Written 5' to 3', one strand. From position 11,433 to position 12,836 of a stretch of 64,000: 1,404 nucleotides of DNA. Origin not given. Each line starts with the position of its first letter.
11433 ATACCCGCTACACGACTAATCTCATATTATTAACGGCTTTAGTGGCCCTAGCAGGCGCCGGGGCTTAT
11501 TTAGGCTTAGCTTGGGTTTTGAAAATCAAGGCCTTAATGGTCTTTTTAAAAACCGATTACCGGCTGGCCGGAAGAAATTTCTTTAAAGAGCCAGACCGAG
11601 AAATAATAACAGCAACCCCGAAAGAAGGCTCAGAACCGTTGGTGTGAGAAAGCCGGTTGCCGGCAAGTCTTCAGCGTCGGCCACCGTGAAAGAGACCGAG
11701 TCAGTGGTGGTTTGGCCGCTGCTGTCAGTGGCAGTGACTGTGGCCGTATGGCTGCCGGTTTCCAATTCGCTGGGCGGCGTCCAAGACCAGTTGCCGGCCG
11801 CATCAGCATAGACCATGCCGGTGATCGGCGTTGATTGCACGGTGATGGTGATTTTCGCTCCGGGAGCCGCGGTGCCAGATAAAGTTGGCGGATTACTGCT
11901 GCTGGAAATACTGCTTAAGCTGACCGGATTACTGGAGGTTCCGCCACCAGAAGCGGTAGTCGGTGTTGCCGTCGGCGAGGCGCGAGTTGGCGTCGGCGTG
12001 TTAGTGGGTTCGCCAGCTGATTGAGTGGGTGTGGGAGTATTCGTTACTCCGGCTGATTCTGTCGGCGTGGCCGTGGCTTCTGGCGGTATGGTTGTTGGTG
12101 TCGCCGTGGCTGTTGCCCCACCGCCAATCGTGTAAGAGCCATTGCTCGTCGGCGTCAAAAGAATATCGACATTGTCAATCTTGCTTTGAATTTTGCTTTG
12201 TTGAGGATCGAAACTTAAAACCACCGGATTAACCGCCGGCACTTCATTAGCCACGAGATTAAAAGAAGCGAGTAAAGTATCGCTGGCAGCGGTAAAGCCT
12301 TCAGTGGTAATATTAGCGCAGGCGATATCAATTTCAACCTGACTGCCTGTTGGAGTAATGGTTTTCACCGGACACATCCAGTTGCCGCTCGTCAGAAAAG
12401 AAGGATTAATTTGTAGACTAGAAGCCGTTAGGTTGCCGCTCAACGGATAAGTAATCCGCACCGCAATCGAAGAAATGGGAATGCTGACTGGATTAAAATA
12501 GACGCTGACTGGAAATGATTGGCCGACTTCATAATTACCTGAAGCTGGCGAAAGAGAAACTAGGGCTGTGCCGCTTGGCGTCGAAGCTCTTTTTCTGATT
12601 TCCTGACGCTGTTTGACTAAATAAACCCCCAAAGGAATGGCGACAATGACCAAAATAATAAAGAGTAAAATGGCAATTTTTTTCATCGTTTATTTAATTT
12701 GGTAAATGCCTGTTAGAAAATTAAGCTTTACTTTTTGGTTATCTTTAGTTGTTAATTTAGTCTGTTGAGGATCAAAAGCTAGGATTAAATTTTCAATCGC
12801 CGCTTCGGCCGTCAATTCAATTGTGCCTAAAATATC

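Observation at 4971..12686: Variant C-terminal sorting signal: LPxxG, then [FYI]LTPT, then hydrophobic helix, with no basic tail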

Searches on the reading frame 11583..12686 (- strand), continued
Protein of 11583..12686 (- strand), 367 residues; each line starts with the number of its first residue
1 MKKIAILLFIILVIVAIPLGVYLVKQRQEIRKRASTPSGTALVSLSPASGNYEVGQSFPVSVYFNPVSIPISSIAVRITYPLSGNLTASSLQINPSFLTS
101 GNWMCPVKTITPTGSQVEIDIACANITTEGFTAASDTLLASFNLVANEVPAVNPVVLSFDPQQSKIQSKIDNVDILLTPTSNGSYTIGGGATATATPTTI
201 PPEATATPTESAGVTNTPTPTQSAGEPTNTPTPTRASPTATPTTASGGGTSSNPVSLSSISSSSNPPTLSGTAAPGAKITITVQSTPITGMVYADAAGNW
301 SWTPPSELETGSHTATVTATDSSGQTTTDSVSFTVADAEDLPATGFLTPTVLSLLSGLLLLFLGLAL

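Call 80: find_encoding_contigs(protein=P0026, flank=10000, max_places=3)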
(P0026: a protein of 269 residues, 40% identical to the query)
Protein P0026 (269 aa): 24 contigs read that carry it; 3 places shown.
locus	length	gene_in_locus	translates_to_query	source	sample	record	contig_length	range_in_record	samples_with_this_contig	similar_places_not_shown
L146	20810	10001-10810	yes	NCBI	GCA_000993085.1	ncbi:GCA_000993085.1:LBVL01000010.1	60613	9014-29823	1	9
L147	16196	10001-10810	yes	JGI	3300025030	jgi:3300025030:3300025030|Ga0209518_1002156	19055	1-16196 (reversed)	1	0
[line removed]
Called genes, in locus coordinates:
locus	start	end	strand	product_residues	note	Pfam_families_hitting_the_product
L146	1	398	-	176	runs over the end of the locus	PF07823:CPDase (weak)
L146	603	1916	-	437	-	-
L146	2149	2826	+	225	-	PF00027:cNMP_binding, PF13545:HTH_Crp_2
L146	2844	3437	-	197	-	-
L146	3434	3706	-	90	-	-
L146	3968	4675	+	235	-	-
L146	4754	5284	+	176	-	PF01551:Peptidase_M23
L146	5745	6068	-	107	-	-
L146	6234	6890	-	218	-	-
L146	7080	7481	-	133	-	PF01371:Trp_repressor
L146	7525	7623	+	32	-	-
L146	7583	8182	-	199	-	PF00625:Guanylate_kin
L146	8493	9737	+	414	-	PF00534:Glycos_transf_1, PF13692:Glyco_trans_1_4 (weak)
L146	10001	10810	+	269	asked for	-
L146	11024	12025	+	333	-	PF09587:PGA_cap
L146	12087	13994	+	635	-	-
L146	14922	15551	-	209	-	PF02163:Peptidase_M50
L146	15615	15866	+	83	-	PF00830:Ribosomal_L28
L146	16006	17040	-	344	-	PF00551:Formyl_trans_N, PF02911:Formyl_trans_C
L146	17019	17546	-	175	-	PF01327:Pep_deformylase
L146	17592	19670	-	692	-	PF04932:Wzy_C, PF25063:ARM_TT21_C (faint), PF07719:TPR_2 (faint), PF13181:TPR_8 (faint), PF13424:TPR_12 (faint), PF00515:TPR_1 (weak), PF13432:TPR_16 (weak), PF14559:TPR_19 (weak), +5 more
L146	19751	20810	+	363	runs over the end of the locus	PF06723:MreB_Mbl, PF25216:Volactin (faint), PF00012:HSP70, PF11104:PilM_2 (faint), PF14450:FtsA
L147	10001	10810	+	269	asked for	-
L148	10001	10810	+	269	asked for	-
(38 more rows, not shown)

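Call 81: predict_structure(alignment_id=A1)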
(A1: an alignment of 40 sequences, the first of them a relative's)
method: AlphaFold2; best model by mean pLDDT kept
length: 367 residues; sequences in the alignment: 40
mean_pLDDT: 81.0   pTM: 0.53
mean pLDDT of the five models: 81.0, 80.8, 80.2, 79.9, 79.0
residues with pLDDT >= 90: 194; 70-90: 79; 50-70: 51; < 50: 43
segments of 3 or more residues with pLDDT < 50: 221-225, 229-231, 233-250, 340-347
pLDDT, mean of each block of 10 residues (from residue 1): 81 84 69 59 97 97 96 98 90 96 95 96 97 96 96 96 95 94 90 56 55 50 47 44 41 72 82 93 89 95 88 92 90 76 50 78 76
secondary structure, 60 per line:
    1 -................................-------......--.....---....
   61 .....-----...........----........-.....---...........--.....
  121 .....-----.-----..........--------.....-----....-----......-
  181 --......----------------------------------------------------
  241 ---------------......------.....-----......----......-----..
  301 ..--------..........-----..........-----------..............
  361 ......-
elements in order: H2-33 E41-46 E49-53 E57-65 E71-81 E86-93 H95-99 E103-113 E116-125 E137-146 E155-159 E165-168 E174-179 E183-188 E256-261 E268-272 E278-283 E288-293 E299-302 E311-320 E326-335 H347-366

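Call 83: fold_search(model_id=the predicted structure, library=pdb)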
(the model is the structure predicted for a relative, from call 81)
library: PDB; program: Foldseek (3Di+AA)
matches with E <= 10: 1857; with E <= 0.001: 314
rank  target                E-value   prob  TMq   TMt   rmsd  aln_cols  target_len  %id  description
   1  6kgf_C                2.7e-10  1.00  0.33  0.74   3.5       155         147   21  Crystal structure of CaDoc0917(R16D)-CaCohA2 complex at pH 8.2 (released 2020-07-08)
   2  6kgc_A                4.8e-10  1.00  0.32  0.73   3.8       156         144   23  Crystal structure of CaDoc0917(R49D)-CaCohA2 complex at pH 5.4 (released 2020-07-08)
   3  6kgd_A                1.5e-09  1.00  0.33  0.75   3.5       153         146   21  Crystal structure of CaDoc0917(R49D)-CaCohA2 complex at pH 8.0 (released 2020-07-08)
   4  6kgf_A                1.7e-09  1.00  0.32  0.74   3.7       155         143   21  Crystal structure of CaDoc0917(R16D)-CaCohA2 complex at pH 8.2 (released 2020-07-08)
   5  2w1n                  3.7e-09  1.00  0.30  0.46  23.8       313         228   12  cohesin and fibronectin type-III double module construct from the Clostridium perfringens glycoside hydrolase GH84C (released 2009-02-03)
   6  6kge_A                4.3e-09  1.00  0.32  0.74   3.7       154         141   20  Crystal structure of CaDoc0917(R16D)-CaCohA2 complex at pH 5.5 (released 2020-07-08)
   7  6kg8_MODEL_1_A        9.3e-09  1.00  0.31  0.64   4.5       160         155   22  Solution structure of CaCohA2 from Clostridium acetobutylicum (released 2020-07-08)
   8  2xdh                  6.0e-08  1.00  0.30  0.71   3.7       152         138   16  Non-cellulosomal cohesin from the hyperthermophilic archaeon Archaeoglobus fulgidus (released 2010-05-26)
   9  4ums                  7.4e-08  1.00  0.31  0.66   4.2       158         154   16  The crystal structure of the seventh ScaB type I cohesin from Pseudobacteroides cellulosolvens (released 2015-05-06)
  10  4fl4_L                8.2e-08  1.00  0.30  0.35  17.2       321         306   11  Scaffoldin conformation and dynamics revealed by a ternary complex from the Clostridium thermocellum cellulosome (released 2012-06-27)
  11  1g1k_A                1.5e-07  1.00  0.32  0.73   3.8       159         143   18  COHESIN MODULE FROM THE CELLULOSOME OF CLOSTRIDIUM CELLULOLYTICUM (released 2000-11-22)
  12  2ccl_A                1.6e-07  1.00  0.30  0.66   7.2       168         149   17  THE S45A, T46A MUTANT OF THE TYPE I COHESIN-DOCKERIN COMPLEX FROM THE CELLULOSOME OF CLOSTRIDIUM THERMOCELLUM (released 2007-02-13)
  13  4dh2_C                4.3e-07  1.00  0.31  0.66   3.6       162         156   13  Crystal structure of Coh-OlpC(Cthe_0452)-Doc435(Cthe_0435) complex: A novel type I Cohesin-Dockerin complex from Clost (released 2012-11-28)
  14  4fl4_I                5.6e-07  1.00  0.30  0.35  15.9       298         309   12  Scaffoldin conformation and dynamics revealed by a ternary complex from the Clostridium thermocellum cellulosome (released 2012-06-27)
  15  3kcp_A                6.2e-07  1.00  0.30  0.36  14.3       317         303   11  Crystal structure of interacting Clostridium thermocellum multimodular components (released 2010-02-09)
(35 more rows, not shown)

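Call 85: find_related_loci(query=A2, collection=viral_contigs, flank=10000)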
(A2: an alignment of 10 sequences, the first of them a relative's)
Query A2 (367 aa) in viral_contigs; peptide patterns used: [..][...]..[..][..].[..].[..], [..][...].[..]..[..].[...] (x = any residue, [..] = any of these).
79 stretches matched a pattern, but none encodes a relative of the query by tblastn (E <= 1e-3).

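Call 86: find_encoding_contigs(protein=P0015, flank=10000, max_places=1)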
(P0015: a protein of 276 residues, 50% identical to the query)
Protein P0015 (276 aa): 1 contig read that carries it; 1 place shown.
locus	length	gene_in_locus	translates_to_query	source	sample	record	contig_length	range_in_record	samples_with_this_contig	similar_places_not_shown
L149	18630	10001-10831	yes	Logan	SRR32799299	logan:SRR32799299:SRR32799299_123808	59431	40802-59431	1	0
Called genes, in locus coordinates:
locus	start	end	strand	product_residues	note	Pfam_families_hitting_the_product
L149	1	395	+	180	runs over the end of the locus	-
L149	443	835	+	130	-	-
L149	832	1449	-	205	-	PF02357:NusG, PF00467:KOW (weak)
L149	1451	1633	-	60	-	PF00584:SecE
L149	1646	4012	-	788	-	PF13229:Beta_helix (faint), PF00722:Glyco_hydro_16, PF03935:SKN1_KRE6_Sbg1 (weak), PF00404:Dockerin_1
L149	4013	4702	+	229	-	PF01351:RNase_HII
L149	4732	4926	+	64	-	-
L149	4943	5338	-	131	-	-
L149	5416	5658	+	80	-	-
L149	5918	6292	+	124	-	-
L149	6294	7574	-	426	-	-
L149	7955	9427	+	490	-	PF00041:fn3, PF00404:Dockerin_1 (faint)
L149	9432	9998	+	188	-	-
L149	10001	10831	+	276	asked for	-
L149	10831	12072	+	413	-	PF07690:MFS_1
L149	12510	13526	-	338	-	PF02547:Queuosine_synth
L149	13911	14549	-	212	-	PF02163:Peptidase_M50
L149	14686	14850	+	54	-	PF00830:Ribosomal_L28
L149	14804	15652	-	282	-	PF00551:Formyl_trans_N, PF02911:Formyl_trans_C (weak)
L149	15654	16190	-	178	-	PF01327:Pep_deformylase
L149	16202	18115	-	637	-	PF13181:TPR_8 (faint), PF04932:Wzy_C, PF00515:TPR_1 (weak), PF07719:TPR_2 (weak), PF13414:TPR_11 (weak)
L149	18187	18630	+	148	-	?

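Call 87: find_encoding_contigs(protein=P0005, flank=10000, max_places=2)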
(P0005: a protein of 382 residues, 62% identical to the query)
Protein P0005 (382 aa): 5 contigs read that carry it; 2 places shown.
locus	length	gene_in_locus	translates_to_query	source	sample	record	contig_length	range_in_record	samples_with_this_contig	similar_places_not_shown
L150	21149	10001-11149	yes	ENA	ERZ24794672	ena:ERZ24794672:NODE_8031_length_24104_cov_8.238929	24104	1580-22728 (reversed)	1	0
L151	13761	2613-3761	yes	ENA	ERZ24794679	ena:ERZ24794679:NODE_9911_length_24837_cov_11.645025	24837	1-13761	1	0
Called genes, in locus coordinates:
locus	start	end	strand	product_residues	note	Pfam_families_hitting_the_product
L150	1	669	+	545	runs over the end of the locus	PF00118:Cpn60_TCP1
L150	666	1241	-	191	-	PF01551:Peptidase_M23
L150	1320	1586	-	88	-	PF12441:CopG_antitoxin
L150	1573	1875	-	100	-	PF04365:BrnT_toxin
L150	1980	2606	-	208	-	-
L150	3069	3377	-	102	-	-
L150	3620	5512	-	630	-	PF00012:HSP70, PF06723:MreB_Mbl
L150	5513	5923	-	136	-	PF01025:GrpE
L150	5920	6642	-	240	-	PF03444:WHD_HrcA (weak), PF01628:HrcA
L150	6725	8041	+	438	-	-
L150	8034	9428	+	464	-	PF07495:Y_Y_Y (faint)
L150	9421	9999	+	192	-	-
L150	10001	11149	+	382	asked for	PF19077:Big_13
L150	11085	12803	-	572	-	PF03023:MurJ, PF13440:Polysacc_synt_3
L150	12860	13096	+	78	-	PF01649:Ribosomal_S20p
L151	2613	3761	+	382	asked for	PF19077:Big_13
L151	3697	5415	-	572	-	PF03023:MurJ, PF13440:Polysacc_synt_3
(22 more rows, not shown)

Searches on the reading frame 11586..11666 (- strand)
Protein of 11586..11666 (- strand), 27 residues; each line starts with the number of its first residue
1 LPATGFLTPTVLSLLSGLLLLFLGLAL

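Call 69: search_protein_families(library=ncbifam, alignment_id=A3, max_evalue=10)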
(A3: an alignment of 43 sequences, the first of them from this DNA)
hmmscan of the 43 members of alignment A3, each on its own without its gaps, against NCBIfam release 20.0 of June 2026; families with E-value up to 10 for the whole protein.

A. member 1, seq(27 aa): 0 families

B. families by the number of members that match (of 43 scanned): 21 families
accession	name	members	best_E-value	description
TIGR01167.1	LPXTG_anchor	21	0.0012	LPXTG cell wall anchor domain-containing protein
NF053819.1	EF0750_LPXTG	4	0.052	EF2685/EF0750 family sortase-dependent surface protein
TIGR04286.1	MSEP-CTERM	2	0.27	MSEP-CTERM sorting domain-containing protein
NF052432.1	TC0500_fam_Inc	2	0.36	TC0500 family inclusion membrane protein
NF058670.1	sorting_LPXTATN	2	2.1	LPxTATN C-terminal sorting signal domain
NF040495.1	tranport_ArsG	1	0.0096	aromatic aminobenezylarsenical efflux permease ArsG family transporter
TIGR04145.2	Firmicu_CTERM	1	0.014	Firmicu-CTERM sorting domain-containing protein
NF002722.0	PRK02565.1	1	0.019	photosystem II reaction center protein J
NF040514.1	CAL67264_fam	1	0.03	CAL67264 family membrane protein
NF041475.1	membrane_YoaI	1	0.04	small membrane protein YoaI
NF058582.1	Microco_LAVTG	1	0.042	LAVTG motif-containing sortase-dependent surface protein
TIGR00974.1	3a0107s02c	1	0.045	phosphate ABC transporter permease PstA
NF009305.0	PRK12662.1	1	0.053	putative monovalent cation/H+ antiporter subunit D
NF033846.1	Rumino_NPXTG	1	0.082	NPXTG-anchored protein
NF042929.1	immun_PncF_fam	1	0.086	PncF family bacteriocin immunity protein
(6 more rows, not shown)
